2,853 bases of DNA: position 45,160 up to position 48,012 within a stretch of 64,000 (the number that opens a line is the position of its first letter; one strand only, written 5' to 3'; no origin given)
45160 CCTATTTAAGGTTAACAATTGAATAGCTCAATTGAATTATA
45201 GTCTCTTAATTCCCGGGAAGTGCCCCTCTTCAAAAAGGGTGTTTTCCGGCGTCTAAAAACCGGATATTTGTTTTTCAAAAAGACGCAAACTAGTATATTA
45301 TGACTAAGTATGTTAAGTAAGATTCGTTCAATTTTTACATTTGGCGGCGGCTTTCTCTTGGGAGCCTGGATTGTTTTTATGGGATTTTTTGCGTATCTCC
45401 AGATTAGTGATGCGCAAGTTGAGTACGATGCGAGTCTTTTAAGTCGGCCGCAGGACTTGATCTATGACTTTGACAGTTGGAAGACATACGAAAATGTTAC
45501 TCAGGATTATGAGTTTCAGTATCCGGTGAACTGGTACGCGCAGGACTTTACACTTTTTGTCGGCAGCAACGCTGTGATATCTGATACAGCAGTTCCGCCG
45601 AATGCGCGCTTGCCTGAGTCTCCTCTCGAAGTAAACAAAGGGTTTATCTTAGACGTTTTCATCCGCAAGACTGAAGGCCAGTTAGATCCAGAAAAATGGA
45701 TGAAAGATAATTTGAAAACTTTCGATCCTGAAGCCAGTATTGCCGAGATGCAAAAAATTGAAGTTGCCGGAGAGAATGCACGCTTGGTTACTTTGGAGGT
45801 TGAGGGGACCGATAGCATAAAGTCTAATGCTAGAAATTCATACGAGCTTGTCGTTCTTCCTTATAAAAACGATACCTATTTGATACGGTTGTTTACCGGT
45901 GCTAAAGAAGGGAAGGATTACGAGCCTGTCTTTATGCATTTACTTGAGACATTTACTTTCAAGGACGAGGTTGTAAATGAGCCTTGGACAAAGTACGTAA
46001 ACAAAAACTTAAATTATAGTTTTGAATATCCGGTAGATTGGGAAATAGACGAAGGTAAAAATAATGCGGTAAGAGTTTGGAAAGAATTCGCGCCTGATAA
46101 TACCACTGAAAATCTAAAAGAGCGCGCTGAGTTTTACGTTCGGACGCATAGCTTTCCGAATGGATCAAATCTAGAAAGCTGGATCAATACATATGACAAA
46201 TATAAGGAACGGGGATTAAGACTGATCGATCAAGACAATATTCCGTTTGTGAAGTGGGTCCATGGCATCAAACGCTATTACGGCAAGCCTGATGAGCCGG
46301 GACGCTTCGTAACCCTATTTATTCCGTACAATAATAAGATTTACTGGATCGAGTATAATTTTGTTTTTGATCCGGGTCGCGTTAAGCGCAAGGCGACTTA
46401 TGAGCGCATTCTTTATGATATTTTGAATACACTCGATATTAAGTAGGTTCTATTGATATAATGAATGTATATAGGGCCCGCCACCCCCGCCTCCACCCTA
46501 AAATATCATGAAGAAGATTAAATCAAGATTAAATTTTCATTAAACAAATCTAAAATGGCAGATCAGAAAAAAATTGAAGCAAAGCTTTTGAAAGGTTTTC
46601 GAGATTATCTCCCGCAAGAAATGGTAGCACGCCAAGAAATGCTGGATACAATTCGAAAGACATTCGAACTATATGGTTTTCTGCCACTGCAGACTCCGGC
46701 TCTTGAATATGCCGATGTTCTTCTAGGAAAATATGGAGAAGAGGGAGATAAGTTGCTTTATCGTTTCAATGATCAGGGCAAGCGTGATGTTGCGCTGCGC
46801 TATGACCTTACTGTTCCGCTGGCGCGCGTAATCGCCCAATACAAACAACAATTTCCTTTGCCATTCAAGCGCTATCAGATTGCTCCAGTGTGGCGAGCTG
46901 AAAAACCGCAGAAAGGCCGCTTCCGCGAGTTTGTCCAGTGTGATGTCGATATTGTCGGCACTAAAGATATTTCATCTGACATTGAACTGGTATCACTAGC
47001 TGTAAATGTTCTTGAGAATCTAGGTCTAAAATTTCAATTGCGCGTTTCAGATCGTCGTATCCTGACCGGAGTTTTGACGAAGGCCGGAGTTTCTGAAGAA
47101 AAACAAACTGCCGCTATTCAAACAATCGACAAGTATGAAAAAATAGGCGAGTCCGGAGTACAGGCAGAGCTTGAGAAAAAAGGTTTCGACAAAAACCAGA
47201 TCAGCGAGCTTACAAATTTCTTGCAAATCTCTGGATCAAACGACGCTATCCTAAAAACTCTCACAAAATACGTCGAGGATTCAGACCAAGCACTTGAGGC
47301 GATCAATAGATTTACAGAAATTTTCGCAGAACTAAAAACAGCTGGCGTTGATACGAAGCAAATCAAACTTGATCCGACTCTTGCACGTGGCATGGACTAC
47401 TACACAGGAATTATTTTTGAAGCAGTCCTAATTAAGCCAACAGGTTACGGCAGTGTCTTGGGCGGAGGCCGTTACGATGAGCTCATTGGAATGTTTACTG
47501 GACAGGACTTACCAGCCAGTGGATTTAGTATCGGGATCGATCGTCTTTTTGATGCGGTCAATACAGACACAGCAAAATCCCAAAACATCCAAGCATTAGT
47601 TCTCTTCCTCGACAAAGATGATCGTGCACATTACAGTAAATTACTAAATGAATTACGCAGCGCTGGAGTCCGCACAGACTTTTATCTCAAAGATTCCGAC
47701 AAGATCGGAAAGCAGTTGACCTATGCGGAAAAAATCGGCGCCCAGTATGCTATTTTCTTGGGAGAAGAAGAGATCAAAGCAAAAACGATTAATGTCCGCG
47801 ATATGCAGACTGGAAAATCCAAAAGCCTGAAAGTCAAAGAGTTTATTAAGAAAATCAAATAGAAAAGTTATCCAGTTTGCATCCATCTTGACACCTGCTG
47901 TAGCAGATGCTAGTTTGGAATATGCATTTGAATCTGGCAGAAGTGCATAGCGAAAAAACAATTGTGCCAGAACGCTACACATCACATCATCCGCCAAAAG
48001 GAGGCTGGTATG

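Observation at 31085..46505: Conspicuous GC-rich element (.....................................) present in 2-3 intergenic copies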

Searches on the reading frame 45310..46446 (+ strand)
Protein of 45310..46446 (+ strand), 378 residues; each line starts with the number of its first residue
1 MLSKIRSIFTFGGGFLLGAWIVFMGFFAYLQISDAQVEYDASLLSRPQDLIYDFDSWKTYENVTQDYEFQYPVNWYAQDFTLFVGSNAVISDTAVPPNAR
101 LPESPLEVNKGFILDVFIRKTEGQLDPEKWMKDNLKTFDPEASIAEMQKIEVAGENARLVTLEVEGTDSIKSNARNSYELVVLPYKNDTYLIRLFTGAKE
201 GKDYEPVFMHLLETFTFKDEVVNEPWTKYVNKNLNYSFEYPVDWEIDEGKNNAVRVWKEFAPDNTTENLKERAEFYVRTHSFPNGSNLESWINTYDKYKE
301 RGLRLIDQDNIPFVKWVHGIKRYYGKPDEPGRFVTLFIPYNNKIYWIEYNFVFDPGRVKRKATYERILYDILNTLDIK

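Call 58: search_protein_families(library=pfam, proteins=[window:45310-46446:+], max_evalue=0.001)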
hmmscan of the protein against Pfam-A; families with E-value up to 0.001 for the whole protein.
window:45310-46446:+ (378 aa): 2 families
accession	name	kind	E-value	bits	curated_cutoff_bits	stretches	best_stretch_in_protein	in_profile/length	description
PF18933.6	PsbP_2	-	1.1e-06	29.2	27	0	56-205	43-172/184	PsbP-like protein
PF01789.22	PsbP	-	0.00093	19.7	23.5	0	58-216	4-154/155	PsbP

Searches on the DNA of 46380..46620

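Call 69: search_rna_families(source=window, start=46380, end=46620, threshold=evalue, max_evalue=10)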
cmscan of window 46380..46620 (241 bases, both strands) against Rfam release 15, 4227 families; matches with E-value up to 10: 5.
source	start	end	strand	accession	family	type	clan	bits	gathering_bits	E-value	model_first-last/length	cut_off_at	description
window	46415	46521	+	RF02896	S774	Gene; sRNA;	-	20.8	48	1.7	1-95/95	no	Staphylococcus sRNA 774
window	46454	46539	-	RF00238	ctRNA_pND324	Gene; antisense;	-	16.3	45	7.4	1-86/86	no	ctRNA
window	46547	46603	+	RF01051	c-di-GMP-I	Cis-reg; riboswitch;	CL00126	14.1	35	1.9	1-87/87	no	c-di-GMP-I riboswitch aptamer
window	46396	46446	+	RF01125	sR4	Gene; snRNA; snoRNA; CD-box;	-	9.8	50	7.8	1-56/56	no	Small nucleolar RNA sR4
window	46380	46444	-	RF00628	RgsA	Gene; sRNA;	-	9.5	88.4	2.9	1-171/194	3'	RgsA sRNA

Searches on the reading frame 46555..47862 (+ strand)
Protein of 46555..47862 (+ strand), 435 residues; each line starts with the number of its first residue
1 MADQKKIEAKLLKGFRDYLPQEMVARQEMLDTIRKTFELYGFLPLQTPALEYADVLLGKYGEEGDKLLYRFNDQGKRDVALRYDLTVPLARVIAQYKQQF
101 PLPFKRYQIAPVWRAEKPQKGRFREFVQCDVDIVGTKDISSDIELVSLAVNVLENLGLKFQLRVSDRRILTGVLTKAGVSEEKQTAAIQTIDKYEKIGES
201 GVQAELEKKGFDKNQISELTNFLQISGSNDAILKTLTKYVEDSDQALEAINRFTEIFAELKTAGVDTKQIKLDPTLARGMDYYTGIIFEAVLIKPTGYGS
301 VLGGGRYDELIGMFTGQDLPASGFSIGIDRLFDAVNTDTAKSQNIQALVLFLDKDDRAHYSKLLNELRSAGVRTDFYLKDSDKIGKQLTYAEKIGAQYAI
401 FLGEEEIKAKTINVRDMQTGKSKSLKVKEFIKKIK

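Call 36: find_homologous_proteins(query=window:46555-47862:+, max_evalue=1e-80)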
Query window:46555-47862:+ (435 aa): 6057 proteins with E <= 1e-80 among 8000 candidates; the best 120 are listed.
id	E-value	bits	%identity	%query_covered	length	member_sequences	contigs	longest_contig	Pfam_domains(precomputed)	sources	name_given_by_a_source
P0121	1.7e-279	945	100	100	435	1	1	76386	PF13393.12,PF03129.26,PF00587.31,PF00152.26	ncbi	ncbi:histidine--tRNA ligase [Patescibacteria group bacterium]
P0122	6.2e-126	439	47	99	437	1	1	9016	PF13393.12,PF03129.26,PF00587.31,PF00152.26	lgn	-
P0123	2.4e-123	431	50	99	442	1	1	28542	PF13393.12,PF03129.26,PF00587.31,PF00152.26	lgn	-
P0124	2.5e-122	427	46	99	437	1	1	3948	PF13393.12,PF03129.26,PF00587.31,PF00152.26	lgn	-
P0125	5.8e-120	419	45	99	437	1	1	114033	PF13393.12,PF03129.26,PF00587.31,PF00152.26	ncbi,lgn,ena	-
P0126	7.9e-120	419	47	99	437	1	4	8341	PF13393.12,PF03129.26,PF00587.31,PF00152.26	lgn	-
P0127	1.2e-119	418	48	99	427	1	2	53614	PF12745.13,PF13393.12,PF03129.26,PF00587.31,PF00152.26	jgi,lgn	jgi:histidyl-tRNA synthetase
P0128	1.5e-119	418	46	99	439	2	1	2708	PF13393.12,PF03129.26,PF00587.31,PF00152.26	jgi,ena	-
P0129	1.6e-119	418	46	97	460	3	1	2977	PF13393.12,PF03129.26,PF00587.31,PF00152.26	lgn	-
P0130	2.0e-119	418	46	97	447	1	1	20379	PF13393.12,PF03129.26,PF00587.31,PF00152.26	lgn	-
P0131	3.2e-119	417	46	99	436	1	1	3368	PF13393.12,PF03129.26,PF00587.31,PF00152.26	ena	-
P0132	9.1e-119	415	46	99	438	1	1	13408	PF13393.12,PF03129.26,PF00587.31,PF00152.26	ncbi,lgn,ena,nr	ncbi:histidine--tRNA ligase [Patescibacteria group bacterium]|nr:histidine--tRNA ligase [Patescibact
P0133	1.1e-118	415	45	99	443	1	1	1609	PF13393.12,PF03129.26,PF00587.31,PF00152.26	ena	-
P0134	3.4e-118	414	45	95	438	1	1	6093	PF13393.12,PF03129.26,PF00587.31,PF00152.26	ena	-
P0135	5.2e-118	413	47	99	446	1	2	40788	PF13393.12,PF03129.26,PF00587.31,PF00152.26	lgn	-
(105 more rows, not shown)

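Call 58: search_protein_families(library=pfam, proteins=[window:46555-47862:+], max_evalue=0.001)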
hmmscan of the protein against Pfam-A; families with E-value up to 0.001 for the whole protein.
window:46555-47862:+ (435 aa): 4 families
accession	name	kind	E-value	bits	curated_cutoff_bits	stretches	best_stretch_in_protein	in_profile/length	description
PF13393.11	tRNA-synt_His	-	3.3e-56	191.2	25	1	14-331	1-308/308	Histidyl-tRNA synthetase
PF03129.25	HGTP_anticodon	-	9.9e-19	67.7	21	1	346-435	1-92/94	Anticodon binding domain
PF00587.30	tRNA-synt_2b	-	3.3e-10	40.7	29.3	1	69-165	1-104/179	tRNA synthetase class II core domain (G, H, P, S and T)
PF00152.25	tRNA-synt_2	-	1.5e-09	37.8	25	1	9-160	8-144/308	tRNA synthetases class II (D, K and N)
